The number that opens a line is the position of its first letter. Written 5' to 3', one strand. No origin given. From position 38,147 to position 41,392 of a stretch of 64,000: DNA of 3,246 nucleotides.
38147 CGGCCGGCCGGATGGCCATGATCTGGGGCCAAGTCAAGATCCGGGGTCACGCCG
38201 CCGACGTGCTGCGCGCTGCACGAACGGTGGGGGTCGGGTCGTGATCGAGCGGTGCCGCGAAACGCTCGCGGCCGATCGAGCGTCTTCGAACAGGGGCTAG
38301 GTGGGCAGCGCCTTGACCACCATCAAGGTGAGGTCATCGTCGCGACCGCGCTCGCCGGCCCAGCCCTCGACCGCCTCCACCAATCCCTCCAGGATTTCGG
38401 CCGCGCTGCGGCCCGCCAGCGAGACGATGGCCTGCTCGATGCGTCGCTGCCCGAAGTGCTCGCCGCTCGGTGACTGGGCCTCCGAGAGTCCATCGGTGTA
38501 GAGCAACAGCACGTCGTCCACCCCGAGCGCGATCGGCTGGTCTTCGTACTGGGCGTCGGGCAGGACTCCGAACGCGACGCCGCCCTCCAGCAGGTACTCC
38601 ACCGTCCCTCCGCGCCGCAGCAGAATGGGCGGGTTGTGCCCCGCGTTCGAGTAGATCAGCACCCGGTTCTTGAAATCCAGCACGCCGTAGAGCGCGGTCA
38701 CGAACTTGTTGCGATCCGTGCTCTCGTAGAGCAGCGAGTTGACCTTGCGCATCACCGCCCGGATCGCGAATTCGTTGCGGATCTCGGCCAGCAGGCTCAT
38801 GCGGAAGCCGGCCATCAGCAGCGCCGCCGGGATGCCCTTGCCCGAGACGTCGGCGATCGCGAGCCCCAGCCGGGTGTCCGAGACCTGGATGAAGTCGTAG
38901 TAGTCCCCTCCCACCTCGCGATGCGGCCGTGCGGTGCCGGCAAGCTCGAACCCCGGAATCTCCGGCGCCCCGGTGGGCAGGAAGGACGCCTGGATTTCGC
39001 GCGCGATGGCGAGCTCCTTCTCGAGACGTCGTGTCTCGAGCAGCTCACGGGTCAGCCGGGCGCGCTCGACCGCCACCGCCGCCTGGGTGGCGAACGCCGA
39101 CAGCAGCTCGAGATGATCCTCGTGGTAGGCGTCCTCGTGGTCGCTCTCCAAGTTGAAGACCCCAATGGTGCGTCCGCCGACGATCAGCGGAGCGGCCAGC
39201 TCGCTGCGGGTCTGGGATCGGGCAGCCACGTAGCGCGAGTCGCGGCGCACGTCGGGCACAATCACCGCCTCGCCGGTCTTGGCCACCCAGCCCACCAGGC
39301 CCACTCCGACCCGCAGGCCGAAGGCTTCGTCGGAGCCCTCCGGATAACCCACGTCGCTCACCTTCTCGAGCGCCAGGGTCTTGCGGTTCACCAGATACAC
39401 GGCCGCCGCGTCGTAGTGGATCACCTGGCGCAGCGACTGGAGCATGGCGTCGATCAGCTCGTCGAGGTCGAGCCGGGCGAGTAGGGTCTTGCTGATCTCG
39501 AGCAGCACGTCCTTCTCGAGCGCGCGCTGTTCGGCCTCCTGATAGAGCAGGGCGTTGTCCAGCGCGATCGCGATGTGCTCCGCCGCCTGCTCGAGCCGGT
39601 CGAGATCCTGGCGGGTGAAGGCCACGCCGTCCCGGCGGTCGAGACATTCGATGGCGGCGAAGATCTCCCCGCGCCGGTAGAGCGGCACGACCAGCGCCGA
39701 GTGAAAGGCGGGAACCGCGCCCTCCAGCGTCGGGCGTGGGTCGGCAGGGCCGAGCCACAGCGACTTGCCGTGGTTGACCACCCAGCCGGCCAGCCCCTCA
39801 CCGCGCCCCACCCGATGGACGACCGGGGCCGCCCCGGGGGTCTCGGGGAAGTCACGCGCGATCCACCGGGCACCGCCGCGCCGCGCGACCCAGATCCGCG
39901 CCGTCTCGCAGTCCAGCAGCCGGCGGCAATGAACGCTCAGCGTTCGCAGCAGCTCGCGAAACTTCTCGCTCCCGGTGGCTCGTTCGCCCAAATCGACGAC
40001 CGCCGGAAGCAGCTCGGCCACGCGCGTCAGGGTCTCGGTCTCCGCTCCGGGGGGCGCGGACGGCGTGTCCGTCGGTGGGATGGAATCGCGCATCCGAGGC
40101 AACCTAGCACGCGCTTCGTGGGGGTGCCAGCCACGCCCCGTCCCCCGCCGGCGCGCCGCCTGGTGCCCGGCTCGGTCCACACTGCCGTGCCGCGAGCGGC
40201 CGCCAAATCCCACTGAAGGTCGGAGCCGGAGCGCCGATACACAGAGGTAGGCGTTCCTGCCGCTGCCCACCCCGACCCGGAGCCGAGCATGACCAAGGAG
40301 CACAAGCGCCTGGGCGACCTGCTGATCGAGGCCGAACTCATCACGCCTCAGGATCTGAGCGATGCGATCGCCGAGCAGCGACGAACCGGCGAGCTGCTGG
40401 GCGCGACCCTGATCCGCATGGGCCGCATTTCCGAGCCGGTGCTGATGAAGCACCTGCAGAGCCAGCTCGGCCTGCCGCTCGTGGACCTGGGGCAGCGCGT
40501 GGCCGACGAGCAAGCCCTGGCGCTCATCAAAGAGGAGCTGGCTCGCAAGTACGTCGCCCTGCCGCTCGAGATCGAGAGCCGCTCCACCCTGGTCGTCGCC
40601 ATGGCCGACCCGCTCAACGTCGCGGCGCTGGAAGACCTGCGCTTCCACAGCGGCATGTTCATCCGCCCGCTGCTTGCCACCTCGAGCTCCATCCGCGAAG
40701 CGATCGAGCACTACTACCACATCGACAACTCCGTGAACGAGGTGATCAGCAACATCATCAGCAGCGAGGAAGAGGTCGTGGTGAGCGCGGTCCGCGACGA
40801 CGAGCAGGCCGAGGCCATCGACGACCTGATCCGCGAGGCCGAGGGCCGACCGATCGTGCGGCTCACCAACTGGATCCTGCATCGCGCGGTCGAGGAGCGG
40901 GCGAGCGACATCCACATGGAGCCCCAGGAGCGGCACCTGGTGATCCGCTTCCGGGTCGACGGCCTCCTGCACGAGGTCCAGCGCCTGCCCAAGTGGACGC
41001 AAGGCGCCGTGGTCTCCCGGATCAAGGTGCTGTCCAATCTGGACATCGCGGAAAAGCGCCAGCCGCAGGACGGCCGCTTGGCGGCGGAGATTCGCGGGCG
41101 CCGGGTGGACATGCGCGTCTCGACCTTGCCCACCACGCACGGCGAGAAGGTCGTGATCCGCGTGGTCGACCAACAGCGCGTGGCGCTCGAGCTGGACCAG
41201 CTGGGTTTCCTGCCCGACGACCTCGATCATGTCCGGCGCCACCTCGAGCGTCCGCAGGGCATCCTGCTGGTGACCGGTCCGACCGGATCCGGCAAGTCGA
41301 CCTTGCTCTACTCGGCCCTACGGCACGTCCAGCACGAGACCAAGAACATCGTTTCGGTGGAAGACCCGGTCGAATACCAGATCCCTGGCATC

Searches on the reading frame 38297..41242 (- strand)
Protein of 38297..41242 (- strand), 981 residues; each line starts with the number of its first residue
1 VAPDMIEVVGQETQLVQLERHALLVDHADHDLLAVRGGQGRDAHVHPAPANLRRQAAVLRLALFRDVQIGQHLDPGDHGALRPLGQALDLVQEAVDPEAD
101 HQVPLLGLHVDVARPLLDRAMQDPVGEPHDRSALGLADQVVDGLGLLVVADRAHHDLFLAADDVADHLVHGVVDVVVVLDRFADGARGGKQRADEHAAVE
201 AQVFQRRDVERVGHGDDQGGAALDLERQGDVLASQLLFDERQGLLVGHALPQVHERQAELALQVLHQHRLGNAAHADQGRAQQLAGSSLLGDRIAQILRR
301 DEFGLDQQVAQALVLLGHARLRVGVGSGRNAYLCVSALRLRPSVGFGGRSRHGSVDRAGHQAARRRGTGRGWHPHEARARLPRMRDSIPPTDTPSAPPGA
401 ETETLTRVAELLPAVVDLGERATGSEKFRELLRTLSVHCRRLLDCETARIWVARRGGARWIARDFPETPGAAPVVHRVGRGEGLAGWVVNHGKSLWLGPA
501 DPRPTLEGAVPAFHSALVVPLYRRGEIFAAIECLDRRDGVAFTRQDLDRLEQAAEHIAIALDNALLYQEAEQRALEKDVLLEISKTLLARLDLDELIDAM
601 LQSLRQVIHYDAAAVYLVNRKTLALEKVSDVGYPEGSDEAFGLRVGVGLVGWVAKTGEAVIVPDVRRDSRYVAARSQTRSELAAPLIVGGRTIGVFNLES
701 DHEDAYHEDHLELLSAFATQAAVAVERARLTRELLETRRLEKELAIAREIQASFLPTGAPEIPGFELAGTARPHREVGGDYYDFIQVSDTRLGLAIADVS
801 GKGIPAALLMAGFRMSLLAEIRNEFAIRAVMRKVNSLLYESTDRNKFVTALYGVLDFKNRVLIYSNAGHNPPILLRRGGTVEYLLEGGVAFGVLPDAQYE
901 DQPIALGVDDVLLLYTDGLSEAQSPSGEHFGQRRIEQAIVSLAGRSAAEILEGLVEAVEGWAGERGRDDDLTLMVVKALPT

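Call 44: search_protein_families(library=pfam, proteins=[window:38297-41242:-], max_evalue=0.0001)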
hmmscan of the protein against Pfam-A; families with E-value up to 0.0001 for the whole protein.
window:38297-41242:- (981 aa): 4 families
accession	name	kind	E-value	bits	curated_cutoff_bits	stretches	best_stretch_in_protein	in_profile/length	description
PF07228.17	SpoIIE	-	4.8e-48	164.1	25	1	789-977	2-190/192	Stage II sporulation protein E (SpoIIE)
PF01590.32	GAF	-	5.5e-37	127.7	22.4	2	592-725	1-133/133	GAF domain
PF13185.12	GAF_2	-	2.7e-36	125.2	28.6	2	591-726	2-136/136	GAF domain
PF13492.12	GAF_3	-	1.8e-23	83.8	27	2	592-727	1-129/129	GAF domain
